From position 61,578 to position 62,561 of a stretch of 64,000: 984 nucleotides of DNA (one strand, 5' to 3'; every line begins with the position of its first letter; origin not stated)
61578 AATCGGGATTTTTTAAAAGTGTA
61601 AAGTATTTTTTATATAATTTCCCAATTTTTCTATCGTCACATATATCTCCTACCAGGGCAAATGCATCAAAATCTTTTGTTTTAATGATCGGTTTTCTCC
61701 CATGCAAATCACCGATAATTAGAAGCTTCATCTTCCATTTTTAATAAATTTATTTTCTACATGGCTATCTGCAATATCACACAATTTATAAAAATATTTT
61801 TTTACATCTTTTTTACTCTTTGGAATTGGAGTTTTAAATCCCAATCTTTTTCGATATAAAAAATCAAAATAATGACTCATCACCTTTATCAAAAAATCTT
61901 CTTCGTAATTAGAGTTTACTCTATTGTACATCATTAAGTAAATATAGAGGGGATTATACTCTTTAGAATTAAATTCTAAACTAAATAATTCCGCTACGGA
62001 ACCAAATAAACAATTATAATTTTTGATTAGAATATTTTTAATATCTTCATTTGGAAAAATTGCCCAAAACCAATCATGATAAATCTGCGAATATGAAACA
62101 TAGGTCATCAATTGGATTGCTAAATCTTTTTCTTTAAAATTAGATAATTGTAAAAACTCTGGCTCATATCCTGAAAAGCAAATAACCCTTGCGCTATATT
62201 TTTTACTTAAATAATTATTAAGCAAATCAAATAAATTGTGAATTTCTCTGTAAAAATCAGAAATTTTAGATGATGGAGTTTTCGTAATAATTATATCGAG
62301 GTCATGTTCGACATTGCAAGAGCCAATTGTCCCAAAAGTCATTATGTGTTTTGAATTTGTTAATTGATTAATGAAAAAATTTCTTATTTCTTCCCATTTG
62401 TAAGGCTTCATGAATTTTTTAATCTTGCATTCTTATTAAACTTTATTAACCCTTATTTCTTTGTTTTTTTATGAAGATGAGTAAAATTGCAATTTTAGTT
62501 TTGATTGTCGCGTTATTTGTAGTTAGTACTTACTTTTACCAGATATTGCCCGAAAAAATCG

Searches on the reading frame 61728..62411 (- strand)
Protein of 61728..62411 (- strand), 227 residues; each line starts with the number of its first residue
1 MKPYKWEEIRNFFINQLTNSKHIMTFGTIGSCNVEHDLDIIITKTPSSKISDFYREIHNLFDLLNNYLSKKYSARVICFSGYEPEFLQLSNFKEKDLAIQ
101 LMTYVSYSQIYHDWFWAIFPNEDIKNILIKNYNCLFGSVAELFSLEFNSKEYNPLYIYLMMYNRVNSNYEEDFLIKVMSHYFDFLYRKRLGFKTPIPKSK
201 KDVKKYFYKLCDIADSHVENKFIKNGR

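Call 3: search_protein_families(library=pfam, proteins=[window:61728-62411:-], max_evalue=0.1)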
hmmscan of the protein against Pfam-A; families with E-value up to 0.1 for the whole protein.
window:61728-62411:- (227 aa): 1 family
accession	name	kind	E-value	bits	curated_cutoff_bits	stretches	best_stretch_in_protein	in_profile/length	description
PF21569.3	SET1_RBD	-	0.0038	17.9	27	1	122-171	14-62/110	Histone-lysine N-methyltransferase, RNA-binding domain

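Call 4: search_protein_families(library=padloc, proteins=[window:61728-62411:-], max_evalue=1)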
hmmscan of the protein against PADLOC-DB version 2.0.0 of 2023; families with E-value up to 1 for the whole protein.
window:61728-62411:- (227 aa): 0 families

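Call 5: search_protein_families(library=ncbifam, proteins=[window:61728-62411:-], max_evalue=0.1)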
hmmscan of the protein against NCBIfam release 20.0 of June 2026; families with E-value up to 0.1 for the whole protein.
window:61728-62411:- (227 aa): 0 families

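Call 8: find_homologous_proteins(query=window:61728-62411:-)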
Query window:61728-62411:- (227 aa): 50 proteins with E <= 0.001 among 162 candidates.
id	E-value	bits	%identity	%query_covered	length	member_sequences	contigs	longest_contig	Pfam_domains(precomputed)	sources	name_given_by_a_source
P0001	1.1e-149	514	100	100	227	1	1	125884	-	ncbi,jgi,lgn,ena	ncbi:MAG: hypothetical protein WC548_03245 [Candidatus Pacearchaeota archaeon]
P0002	9.7e-104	364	72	94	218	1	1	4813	-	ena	-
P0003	2.6e-91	323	65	100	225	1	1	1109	-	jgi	jgi:hypothetical protein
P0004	7.7e-83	296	60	94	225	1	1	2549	-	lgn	-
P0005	1.3e-77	279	57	95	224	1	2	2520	-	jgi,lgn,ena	-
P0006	1.4e-77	278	58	94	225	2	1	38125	-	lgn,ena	-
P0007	3.2e-76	274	60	95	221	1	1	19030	-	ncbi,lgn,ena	-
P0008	8.4e-76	273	59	95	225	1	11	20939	-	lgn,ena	-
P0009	2.7e-75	271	59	95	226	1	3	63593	-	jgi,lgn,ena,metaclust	metaclust:\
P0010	7.3e-73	263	56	95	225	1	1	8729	-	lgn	-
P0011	1.3e-72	262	57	94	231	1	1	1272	-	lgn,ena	-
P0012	3.3e-72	261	54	95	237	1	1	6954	-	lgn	-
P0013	5.4e-72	260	55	95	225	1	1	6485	-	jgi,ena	-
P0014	5.2e-71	257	55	95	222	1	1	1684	-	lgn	-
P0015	1.7e-70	255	54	94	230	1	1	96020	-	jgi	jgi:hypothetical protein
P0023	3.8e-65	238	50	95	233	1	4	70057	-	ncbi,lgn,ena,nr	ncbi:hypothetical protein KAJ38_01115 [Candidatus Pacearchaeota archaeon]|nr:hypothetical protein [C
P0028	3.4e-64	235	54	92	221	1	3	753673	-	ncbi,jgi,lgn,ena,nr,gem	ncbi:MAG TPA: hypothetical protein P5277_00280 [Candidatus Paceibacterota bacterium]|nr:hypothetical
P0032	8.3e-63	230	50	97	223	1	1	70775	-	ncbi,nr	ncbi:MAG: hypothetical protein NUV46_04735 [Nanoarchaeota archaeon]|nr:hypothetical protein [Nanoarc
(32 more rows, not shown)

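Call 9: find_encoding_contigs(protein=P0028, flank=6000, max_places=2)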
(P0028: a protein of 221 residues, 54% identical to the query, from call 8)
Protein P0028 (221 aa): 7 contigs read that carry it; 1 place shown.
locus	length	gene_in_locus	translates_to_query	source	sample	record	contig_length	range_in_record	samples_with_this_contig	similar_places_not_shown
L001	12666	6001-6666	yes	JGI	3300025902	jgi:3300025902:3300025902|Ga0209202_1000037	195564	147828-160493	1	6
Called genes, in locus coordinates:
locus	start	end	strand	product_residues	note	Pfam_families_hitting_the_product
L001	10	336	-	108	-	PF01849:NAC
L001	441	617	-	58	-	PF03911:Sec61_beta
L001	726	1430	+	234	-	-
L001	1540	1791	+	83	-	-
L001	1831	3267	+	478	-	PF02934:GatB_N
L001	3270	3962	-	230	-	PF01978:TrmB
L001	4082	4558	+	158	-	-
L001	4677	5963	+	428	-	PF01336:tRNA_anti-codon, PF00152:tRNA-synt_2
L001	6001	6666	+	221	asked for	-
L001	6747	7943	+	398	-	PF00589:Phage_integrase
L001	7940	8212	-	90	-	-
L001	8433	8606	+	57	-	-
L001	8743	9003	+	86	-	-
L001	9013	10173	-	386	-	-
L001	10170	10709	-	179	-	-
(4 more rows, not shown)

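Call 10: find_encoding_contigs(protein=P0015, flank=6000, max_places=2)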
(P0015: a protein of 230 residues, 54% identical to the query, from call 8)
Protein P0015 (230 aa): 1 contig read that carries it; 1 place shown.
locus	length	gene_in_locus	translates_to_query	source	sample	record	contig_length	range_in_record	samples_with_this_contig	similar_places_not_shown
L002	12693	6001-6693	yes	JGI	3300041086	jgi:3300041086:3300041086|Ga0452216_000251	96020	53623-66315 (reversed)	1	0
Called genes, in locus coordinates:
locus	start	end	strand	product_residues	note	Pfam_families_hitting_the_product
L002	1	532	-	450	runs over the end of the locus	PF02934:GatB_N, PF02637:GatB_Yqey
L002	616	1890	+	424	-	PF18195:GatD_N, PF00710:Asparaginase, PF17763:Asparaginase_C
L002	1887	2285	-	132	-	PF06210:DUF1003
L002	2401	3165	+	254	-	PF02661:Fic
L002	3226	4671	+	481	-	PF02934:GatB_N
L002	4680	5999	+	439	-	PF01336:tRNA_anti-codon, PF00152:tRNA-synt_2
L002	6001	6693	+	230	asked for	-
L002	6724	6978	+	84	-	PF02686:GatC (weak)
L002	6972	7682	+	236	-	-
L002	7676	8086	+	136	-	PF00293:NUDIX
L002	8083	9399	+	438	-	PF01425:Amidase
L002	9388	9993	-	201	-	-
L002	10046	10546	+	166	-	PF00293:NUDIX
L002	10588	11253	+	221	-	PF13483:Lactamase_B_3, PF12706:Lactamase_B_2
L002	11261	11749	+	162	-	-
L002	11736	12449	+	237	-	PF02676:TYW3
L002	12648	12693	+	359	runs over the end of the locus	PF00091:Tubulin, PF12327:FtsZ_C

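Call 11: find_encoding_contigs(protein=P0032, flank=6000, max_places=2)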
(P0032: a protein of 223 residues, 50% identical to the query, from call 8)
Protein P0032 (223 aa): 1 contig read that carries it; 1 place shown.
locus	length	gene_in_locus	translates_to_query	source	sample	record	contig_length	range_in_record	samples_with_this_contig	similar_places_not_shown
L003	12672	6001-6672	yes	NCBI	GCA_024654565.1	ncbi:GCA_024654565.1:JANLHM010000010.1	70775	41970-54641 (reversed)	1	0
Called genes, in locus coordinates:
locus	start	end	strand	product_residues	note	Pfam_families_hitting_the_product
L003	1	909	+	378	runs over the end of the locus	PF03222:Trp_Tyr_perm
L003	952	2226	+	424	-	PF18195:GatD_N, PF00710:Asparaginase, PF17763:Asparaginase_C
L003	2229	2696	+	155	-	-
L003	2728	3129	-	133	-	PF06210:DUF1003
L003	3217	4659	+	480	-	PF02934:GatB_N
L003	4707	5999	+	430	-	PF01336:tRNA_anti-codon, PF00152:tRNA-synt_2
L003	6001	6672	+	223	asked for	-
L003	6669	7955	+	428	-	PF01336:tRNA_anti-codon, PF00152:tRNA-synt_2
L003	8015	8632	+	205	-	-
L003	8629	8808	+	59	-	-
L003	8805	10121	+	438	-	PF00246:Peptidase_M14 (weak)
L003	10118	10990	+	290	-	PF00149:Metallophos, PF12850:Metallophos_2 (faint), PF14582:Metallophos_3 (weak)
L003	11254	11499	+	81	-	PF01817:CM_2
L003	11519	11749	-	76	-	-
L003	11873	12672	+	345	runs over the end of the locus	PF01368:DHH, PF02272:DHHA1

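Call 12: find_encoding_contigs(protein=P0023, flank=6000, max_places=2)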
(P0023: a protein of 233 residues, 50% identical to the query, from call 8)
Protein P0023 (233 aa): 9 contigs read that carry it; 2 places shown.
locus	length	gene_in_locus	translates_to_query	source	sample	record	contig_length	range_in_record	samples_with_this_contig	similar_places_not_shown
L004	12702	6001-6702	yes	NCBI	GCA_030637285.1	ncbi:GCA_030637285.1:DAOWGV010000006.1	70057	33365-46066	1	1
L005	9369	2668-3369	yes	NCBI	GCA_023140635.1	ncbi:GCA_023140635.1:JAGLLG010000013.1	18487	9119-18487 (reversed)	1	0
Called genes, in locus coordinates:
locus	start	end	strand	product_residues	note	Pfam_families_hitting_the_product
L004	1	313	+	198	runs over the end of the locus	PF03167:UDG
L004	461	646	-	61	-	PF04135:Nop10p (weak)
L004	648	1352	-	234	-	PF07541:EIF_2_alpha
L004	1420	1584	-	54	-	PF01667:Ribosomal_S27e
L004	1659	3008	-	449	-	PF01368:DHH, PF27767:Arc_Cdc45, PF21763:DHH_CID, PF02272:DHHA1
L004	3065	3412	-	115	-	PF08069:Ribosomal_S13_N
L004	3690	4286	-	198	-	PF00069:Pkinase, PF01163:RIO1, PF07714:PK_Tyr_Ser-Thr (faint)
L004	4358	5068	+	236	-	-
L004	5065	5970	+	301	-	PF12850:Metallophos_2 (faint), PF00149:Metallophos (weak), PF14582:Metallophos_3 (weak)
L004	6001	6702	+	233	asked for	-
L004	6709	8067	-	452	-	PF02881:SRP54_N, PF00448:SRP54, PF01656:CbiA, PF02978:SRP_SPB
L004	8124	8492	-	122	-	-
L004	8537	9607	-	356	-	PF02881:SRP54_N, PF06414:Zeta_toxin (weak), PF13604:AAA_30 (weak), PF00448:SRP54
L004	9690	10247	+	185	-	PF22090:Gins51_C (weak)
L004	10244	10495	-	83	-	-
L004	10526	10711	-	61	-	-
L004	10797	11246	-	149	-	-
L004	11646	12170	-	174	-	PF00334:NDK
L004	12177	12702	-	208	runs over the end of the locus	PF01015:Ribosomal_S3Ae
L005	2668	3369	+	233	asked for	-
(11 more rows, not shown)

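Call 20: predict_structure(alignment_id=A1)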
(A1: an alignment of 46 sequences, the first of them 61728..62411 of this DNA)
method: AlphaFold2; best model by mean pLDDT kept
length: 227 residues; sequences in the alignment: 46
mean_pLDDT: 94.9   pTM: 0.91
mean pLDDT of the five models: 94.9, 94.5, 94.0, 93.1, 91.2
residues with pLDDT >= 90: 211; 70-90: 6; 50-70: 5; < 50: 5
segments of 3 or more residues with pLDDT < 50: 224-227
pLDDT, mean of each block of 10 residues (from residue 1): 97 98 98 96 98 99 99 98 96 98 98 94 97 98 94 94 98 98 96 98 99 82 46
secondary structure, 60 per line:
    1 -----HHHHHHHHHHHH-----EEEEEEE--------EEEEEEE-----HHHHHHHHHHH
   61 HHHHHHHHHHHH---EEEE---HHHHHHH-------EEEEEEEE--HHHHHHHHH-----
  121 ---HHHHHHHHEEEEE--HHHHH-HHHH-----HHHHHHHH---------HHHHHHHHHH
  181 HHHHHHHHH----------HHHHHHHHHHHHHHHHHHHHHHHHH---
elements in order: H6-17 E23-29 E38-44 H50-72 E76-79 H83-89 E97-104 H107-115 H124-131 E132-136 H139-143 H145-148 H154-161 H171-189 H200-224

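Call 24: fold_search(model_id=the predicted structure, library=pdb)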
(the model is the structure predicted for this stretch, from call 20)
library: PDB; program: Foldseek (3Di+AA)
matches with E <= 10: 452; with E <= 0.001: 0
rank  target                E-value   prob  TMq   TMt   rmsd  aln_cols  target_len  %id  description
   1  7ae2_B                4.5e-03  0.93  0.23  0.34  11.0       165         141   12  Crystal structure of HEPN(H107A-Y109F) toxin in complex with MNT antitoxin (released 2020-12-30)
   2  5lpa_A                9.1e-03  0.60  0.27  0.24  15.9       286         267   13  AadA E87Q in complex with ATP, calcium and dihydrostreptomycin (released 2018-01-17)
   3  7ae9_H                1.6e-02  0.93  0.25  0.37   7.4       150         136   12  Crystal structure of mono-AMPylated HEPN(R46E) toxin in complex with MNT antitoxin (released 2020-12-30)
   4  6m6v_A                2.8e-02  0.94  0.28  0.48  11.9       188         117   11  Crystal structure the toxin-antitoxin MntA-HepT (released 2020-09-30)
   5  7bxo_E                3.7e-02  0.85  0.27  0.43  11.9       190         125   10  Crystal structure of the toxin-antitoxin with AMP-PNP (released 2020-09-30)
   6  7ae9_E                3.7e-02  0.84  0.24  0.36   9.7       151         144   13  Crystal structure of mono-AMPylated HEPN(R46E) toxin in complex with MNT antitoxin (released 2020-12-30)
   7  7ae9_F                3.9e-02  0.66  0.23  0.35  11.3       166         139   12  Crystal structure of mono-AMPylated HEPN(R46E) toxin in complex with MNT antitoxin (released 2020-12-30)
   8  6m6u_F                4.2e-02  0.89  0.28  0.46  12.6       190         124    9  Crystal structure the toxin-antitoxin MntA-HpeT mutant-D39ED41E (released 2020-09-30)
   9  6m6u_A                4.7e-02  0.89  0.28  0.47  12.1       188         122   10  Crystal structure the toxin-antitoxin MntA-HpeT mutant-D39ED41E (released 2020-09-30)
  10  7ae9_G                4.7e-02  0.63  0.24  0.34  10.8       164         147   13  Crystal structure of mono-AMPylated HEPN(R46E) toxin in complex with MNT antitoxin (released 2020-12-30)
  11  7bxo_A                5.0e-02  0.82  0.27  0.43  11.8       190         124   10  Crystal structure of the toxin-antitoxin with AMP-PNP (released 2020-09-30)
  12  8xeo_A                5.6e-02  0.97  0.29  0.58   4.8       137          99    9  Crystal structure of MNT antitoxin (released 2024-12-18)
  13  8xeh_E                6.6e-02  0.96  0.32  0.59   4.7       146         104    9  Crystal structure of HEPN-MNT complex (released 2024-12-18)
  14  6m6w_A                8.9e-02  0.75  0.26  0.45  12.5       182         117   11  Crystal structure the toxin-antitoxin MntA-HpeT mutant-Y104A (released 2020-09-30)
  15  3jyy_A                1.0e-01  0.30  0.29  0.26  16.5       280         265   11  SeMet LinB complexed with PPi (released 2009-11-03)
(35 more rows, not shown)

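Call 26: find_encoding_contigs(protein=window:61728-62411:-, flank=10000, max_places=2)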
Protein window:61728-62411:- (227 aa): 2 contigs read that carry it; 1 place shown.
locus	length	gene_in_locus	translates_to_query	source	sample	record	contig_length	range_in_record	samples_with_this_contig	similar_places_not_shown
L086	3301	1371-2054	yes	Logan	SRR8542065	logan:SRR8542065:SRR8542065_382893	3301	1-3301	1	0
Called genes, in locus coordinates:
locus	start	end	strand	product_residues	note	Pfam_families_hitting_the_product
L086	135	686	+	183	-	-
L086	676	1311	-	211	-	PF07853:DUF1648, PF13630:SdpI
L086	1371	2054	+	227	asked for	-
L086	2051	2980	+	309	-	PF00149:Metallophos, PF14582:Metallophos_3 (weak)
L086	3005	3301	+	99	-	?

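Call 32: find_related_loci(query=A1, collection=metagenome_contigs, flank=6000)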
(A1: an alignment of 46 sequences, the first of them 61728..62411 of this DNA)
Query A1 (227 aa) in metagenome_contigs; peptide patterns used: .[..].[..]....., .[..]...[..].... (x = any residue, [..] = any of these).
331 stretches matched a pattern; 46 encode a relative of the query (tblastn E <= 1e-3); 46 distinct loci.
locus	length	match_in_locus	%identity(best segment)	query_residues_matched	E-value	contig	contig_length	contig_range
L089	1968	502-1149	57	1-215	5e-86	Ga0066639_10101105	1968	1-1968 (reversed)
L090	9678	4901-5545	60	1-215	2e-81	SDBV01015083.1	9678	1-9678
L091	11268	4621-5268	59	1-215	1e-80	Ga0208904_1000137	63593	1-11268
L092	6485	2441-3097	55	1-216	2e-77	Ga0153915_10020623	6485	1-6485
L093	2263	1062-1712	54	2-215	4e-79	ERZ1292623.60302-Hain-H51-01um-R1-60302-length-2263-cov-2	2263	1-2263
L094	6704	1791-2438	53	2-215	1e-75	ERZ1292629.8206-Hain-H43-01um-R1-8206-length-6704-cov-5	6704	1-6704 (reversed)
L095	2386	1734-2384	54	2-215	6e-76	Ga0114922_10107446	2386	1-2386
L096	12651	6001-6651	52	2-215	1e-71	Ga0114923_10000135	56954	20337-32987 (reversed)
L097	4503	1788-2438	48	2-215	3e-67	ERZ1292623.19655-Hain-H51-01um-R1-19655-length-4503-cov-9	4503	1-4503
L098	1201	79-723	50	2-216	1e-70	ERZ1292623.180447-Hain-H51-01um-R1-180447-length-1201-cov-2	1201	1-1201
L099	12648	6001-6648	49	2-216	2e-65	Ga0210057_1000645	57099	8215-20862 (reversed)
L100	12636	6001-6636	54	2-209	8e-64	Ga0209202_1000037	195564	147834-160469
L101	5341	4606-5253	49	1-215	1e-63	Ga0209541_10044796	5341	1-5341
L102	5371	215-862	49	1-215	1e-63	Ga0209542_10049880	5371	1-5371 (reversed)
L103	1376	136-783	50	1-215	4e-66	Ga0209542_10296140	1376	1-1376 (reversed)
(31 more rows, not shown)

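Call 39: search_solved_structures(query=A1, max_evalue=10)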
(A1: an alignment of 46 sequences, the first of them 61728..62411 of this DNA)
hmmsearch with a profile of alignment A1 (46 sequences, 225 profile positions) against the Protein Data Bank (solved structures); distinct sequences matched with E-value up to 10: 0.

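Call 46: search_protein_representatives(alignment_id=A1)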
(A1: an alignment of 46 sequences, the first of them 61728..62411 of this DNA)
Query: 46 sequences, 225 profile positions. Proteins with E-value up to 0.001 (for the whole library): 69; up to 1e-10: 49; up to 1e-30: 31. The best 69 are listed.
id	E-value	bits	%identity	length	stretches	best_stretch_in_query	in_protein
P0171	5.7e-84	297.7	-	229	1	2-224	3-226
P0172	1.5e-83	296.3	-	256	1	2-223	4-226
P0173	3.0e-82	292.1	-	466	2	4-223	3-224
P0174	1.4e-77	276.9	-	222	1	1-222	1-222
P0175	4.8e-72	258.7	-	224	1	1-220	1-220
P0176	1.5e-70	253.8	-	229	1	1-222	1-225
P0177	2.0e-70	253.4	-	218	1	2-218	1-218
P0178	8.9e-70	251.3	-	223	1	1-218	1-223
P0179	1.4e-67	244.1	-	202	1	25-224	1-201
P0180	1.7e-65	237.3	-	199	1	25-219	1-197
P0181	8.9e-64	231.7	-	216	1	4-218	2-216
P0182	2.6e-63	230.2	-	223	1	1-221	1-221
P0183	3.0e-61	223.4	-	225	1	1-224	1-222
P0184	4.6e-61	222.8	-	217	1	2-217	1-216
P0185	5.5e-61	222.5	-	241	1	3-222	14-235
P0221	1.2e-08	51.4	-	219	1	27-219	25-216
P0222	3.8e-07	46.4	-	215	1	27-223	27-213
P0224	1.2e-06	44.8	-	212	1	28-200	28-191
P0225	9.5e-06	41.9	-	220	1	29-219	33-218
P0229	3.3e-05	40.1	-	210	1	8-219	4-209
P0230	4.1e-05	39.8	-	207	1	6-219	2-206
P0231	5.3e-05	39.4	-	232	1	16-209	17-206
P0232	5.5e-05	39.4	-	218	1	2-219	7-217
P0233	1.2e-04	38.3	-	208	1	8-221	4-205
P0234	3.3e-04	36.8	-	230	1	10-218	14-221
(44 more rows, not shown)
